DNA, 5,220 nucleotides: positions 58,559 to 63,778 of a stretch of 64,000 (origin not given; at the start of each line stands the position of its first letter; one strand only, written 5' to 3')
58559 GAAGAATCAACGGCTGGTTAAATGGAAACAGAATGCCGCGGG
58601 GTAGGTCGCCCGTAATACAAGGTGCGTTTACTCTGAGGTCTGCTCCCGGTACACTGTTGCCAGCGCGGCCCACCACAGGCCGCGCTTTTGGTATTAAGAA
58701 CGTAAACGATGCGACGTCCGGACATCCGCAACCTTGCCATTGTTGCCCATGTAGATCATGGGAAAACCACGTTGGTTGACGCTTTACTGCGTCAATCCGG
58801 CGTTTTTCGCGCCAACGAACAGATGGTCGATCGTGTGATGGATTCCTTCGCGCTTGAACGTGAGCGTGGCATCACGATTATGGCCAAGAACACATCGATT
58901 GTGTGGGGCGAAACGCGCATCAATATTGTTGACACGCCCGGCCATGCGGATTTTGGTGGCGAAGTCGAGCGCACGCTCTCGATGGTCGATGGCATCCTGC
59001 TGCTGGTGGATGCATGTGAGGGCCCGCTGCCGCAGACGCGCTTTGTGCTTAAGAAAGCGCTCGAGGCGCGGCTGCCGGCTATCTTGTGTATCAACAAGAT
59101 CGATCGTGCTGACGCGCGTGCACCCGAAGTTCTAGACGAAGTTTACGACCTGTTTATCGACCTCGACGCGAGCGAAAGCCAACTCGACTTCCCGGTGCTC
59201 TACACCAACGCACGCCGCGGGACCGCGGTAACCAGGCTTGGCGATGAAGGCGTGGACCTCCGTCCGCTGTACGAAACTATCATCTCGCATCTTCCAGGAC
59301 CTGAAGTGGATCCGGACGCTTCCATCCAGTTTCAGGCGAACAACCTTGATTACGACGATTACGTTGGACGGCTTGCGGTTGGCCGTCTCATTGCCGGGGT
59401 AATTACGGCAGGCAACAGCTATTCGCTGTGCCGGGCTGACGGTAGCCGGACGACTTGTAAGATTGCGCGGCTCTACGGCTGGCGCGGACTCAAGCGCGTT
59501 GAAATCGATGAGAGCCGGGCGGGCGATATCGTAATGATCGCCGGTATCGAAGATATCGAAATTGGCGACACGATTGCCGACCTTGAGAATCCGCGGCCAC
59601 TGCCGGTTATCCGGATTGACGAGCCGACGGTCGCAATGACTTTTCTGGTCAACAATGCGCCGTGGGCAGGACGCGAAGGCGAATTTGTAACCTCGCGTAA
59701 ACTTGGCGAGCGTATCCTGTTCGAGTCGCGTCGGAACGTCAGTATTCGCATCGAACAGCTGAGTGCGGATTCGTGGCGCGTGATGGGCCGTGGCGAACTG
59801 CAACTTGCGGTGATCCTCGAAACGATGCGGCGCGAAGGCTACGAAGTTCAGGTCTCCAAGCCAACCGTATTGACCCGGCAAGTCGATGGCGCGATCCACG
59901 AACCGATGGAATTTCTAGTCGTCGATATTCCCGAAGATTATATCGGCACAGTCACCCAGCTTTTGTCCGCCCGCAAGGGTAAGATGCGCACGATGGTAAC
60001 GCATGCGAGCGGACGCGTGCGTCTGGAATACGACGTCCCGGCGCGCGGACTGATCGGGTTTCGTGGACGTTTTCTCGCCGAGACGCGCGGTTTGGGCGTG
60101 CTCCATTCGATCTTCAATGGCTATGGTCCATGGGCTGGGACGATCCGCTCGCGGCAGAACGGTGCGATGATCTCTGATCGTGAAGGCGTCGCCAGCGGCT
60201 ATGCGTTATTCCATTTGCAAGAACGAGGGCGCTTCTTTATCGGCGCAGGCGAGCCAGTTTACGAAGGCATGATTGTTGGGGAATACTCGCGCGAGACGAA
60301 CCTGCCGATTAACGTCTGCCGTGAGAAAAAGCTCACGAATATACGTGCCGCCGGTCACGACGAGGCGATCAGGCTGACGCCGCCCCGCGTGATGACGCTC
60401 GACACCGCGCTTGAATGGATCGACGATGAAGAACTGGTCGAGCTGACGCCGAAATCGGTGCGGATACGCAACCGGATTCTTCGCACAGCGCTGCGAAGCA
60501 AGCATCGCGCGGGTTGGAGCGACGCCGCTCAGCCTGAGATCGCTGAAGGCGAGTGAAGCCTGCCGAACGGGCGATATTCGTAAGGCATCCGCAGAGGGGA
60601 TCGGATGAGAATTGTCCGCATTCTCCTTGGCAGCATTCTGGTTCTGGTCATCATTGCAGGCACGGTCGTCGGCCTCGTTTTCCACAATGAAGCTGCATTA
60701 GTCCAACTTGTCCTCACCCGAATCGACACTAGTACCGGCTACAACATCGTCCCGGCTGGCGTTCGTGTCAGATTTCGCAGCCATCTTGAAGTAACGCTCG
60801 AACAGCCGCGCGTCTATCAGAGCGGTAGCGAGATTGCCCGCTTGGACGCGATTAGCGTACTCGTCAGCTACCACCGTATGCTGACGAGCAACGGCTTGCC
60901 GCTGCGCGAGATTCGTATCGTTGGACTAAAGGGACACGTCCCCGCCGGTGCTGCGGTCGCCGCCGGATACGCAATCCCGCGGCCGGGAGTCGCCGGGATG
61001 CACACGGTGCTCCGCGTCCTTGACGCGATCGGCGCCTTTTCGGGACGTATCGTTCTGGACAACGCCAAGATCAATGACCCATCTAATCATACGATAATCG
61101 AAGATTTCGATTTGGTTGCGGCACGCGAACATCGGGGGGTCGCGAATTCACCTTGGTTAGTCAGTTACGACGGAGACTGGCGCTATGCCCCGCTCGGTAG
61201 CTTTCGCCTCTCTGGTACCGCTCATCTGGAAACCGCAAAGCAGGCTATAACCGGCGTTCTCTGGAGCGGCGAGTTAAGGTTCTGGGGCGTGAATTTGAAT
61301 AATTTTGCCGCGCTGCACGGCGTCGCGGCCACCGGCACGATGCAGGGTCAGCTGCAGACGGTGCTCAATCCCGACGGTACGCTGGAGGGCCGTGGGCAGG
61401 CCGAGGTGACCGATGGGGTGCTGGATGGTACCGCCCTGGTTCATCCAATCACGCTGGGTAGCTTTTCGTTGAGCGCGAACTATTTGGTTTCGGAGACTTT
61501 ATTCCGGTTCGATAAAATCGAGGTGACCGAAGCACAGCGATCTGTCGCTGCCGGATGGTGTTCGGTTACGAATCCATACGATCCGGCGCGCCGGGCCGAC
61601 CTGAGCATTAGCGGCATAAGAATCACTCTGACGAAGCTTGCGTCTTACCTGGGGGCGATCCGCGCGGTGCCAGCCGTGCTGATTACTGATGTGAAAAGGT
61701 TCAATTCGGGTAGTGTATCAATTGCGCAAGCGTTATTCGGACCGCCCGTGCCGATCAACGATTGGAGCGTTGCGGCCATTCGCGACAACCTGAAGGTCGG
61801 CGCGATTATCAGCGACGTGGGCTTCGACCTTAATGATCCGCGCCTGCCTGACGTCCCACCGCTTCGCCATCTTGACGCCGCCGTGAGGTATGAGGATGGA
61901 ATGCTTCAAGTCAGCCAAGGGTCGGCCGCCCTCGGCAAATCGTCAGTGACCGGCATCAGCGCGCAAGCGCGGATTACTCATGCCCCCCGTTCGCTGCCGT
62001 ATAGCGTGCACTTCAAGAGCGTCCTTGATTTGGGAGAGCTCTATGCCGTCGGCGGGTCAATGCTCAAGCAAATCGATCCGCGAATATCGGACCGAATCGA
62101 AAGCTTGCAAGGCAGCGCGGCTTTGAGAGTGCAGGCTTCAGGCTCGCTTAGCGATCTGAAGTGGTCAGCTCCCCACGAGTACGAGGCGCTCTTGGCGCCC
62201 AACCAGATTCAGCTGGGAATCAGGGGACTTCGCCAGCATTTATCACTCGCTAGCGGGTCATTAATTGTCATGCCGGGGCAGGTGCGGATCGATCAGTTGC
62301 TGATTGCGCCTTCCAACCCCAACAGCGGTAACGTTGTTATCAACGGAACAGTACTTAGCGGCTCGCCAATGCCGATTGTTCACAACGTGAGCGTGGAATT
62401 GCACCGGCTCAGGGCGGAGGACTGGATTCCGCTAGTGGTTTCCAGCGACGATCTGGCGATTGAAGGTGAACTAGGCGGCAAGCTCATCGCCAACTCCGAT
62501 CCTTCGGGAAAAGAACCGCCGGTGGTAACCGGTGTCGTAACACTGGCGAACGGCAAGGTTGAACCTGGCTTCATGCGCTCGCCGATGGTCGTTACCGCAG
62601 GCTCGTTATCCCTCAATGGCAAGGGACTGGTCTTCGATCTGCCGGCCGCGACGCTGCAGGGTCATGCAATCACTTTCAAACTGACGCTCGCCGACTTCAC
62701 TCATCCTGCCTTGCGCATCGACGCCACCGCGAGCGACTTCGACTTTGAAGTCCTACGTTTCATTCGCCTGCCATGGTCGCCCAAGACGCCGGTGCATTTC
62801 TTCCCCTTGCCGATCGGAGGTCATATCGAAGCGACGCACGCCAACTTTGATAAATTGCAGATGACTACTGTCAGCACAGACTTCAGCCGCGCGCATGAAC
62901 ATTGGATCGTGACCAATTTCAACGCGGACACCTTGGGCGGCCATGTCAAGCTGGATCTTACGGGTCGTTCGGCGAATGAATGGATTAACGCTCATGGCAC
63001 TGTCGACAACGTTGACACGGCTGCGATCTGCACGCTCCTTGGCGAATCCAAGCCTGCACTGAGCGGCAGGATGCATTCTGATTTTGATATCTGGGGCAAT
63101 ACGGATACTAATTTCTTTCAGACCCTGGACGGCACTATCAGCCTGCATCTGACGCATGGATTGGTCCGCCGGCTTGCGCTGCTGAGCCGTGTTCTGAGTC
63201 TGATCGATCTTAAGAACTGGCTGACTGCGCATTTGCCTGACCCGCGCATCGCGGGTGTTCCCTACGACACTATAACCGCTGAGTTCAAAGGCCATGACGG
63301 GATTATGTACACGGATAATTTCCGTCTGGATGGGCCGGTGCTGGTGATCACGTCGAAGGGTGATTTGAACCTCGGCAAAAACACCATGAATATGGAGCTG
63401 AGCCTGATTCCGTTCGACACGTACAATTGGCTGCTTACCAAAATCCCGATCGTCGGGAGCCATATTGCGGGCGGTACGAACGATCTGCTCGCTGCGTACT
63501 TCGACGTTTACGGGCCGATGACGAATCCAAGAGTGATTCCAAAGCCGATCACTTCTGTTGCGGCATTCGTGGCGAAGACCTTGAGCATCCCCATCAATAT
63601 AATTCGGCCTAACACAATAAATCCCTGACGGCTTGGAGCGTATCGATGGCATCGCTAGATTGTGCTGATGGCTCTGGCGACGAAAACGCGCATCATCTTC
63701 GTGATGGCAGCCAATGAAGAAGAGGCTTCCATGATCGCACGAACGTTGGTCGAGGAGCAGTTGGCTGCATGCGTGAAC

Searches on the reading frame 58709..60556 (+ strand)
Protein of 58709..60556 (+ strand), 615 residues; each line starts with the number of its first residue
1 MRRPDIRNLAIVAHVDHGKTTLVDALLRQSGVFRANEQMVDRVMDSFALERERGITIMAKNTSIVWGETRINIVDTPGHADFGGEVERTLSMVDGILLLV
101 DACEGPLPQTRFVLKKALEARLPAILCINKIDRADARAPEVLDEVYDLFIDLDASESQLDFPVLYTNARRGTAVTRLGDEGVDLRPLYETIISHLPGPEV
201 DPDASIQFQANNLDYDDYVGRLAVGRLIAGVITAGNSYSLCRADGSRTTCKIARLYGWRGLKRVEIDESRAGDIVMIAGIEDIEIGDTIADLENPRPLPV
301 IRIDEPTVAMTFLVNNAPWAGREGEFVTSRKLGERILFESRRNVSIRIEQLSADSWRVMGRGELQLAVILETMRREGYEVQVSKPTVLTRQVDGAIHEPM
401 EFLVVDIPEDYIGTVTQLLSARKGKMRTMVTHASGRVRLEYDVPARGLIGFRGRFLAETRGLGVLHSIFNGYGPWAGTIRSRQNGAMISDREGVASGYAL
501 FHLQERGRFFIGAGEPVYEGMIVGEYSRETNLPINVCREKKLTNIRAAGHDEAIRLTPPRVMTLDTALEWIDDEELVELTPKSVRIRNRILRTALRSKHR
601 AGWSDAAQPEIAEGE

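Call 44: search_protein_families(library=pfam, proteins=[window:58709-60556:+], max_evalue=0.00001)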
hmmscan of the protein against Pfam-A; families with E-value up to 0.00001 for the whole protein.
window:58709-60556:+ (615 aa): 6 families
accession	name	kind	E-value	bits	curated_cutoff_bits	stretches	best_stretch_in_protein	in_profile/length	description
PF00009.33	GTP_EFTU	-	1.8e-53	181.4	26.5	1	5-196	2-187/188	Elongation factor Tu GTP binding domain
PF21018.2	BipA_C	-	3.8e-43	146.2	23.8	1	484-592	1-109/110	TypA/BipA C-terminal domain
PF00679.30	EFG_C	-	6.9e-21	74.5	27.9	1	396-481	2-87/89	Elongation factor G C-terminus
PF03144.31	GTP_EFTU_D2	-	9.9e-10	39.2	30.3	1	220-290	1-73/73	Elongation factor Tu domain 2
PF22042.2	EF-G_D2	-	5.1e-07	30.1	27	1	215-290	11-82/84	Elongation factor G domain 2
PF01926.29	MMR_HSR1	-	6.4e-06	26.7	21.9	0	10-130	3-113/113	50S ribosome-binding GTPase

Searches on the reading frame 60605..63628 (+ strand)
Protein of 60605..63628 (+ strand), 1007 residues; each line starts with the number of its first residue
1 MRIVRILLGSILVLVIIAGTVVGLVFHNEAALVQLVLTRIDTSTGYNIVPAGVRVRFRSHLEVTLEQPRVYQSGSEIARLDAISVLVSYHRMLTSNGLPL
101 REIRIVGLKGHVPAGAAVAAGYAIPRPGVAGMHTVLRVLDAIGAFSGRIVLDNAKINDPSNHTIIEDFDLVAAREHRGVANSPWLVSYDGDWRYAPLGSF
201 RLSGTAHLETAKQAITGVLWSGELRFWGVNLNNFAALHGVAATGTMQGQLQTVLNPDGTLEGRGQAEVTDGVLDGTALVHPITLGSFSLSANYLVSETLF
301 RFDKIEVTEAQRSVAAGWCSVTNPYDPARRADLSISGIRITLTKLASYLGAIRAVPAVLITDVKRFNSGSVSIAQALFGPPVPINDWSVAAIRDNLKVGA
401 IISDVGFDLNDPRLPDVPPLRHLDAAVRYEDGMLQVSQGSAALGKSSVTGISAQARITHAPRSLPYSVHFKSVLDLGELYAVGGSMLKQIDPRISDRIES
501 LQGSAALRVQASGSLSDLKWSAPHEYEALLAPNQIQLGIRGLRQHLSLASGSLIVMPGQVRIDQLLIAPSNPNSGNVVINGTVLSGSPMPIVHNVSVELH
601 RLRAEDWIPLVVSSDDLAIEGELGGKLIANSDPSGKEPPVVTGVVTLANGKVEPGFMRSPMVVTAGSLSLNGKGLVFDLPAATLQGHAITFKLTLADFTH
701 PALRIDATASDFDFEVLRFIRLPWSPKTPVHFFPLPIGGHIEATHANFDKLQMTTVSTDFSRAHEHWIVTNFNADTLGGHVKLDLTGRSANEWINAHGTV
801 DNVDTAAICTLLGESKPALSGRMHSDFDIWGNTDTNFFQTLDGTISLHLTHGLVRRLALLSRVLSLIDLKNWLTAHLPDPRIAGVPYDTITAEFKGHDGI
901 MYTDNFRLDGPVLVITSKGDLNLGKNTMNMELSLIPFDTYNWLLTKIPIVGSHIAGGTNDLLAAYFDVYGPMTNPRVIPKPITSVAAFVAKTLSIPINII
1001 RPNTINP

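Call 44: search_protein_families(library=pfam, proteins=[window:60605-63628:+], max_evalue=0.00001)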
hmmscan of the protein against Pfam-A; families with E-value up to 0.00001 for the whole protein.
window:60605-63628:+ (1007 aa): 1 family
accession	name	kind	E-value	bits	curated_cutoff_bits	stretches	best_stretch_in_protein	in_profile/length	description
PF13116.12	YhdP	-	7.3e-19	67.7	46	1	741-977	968-1224/1224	YhdP protein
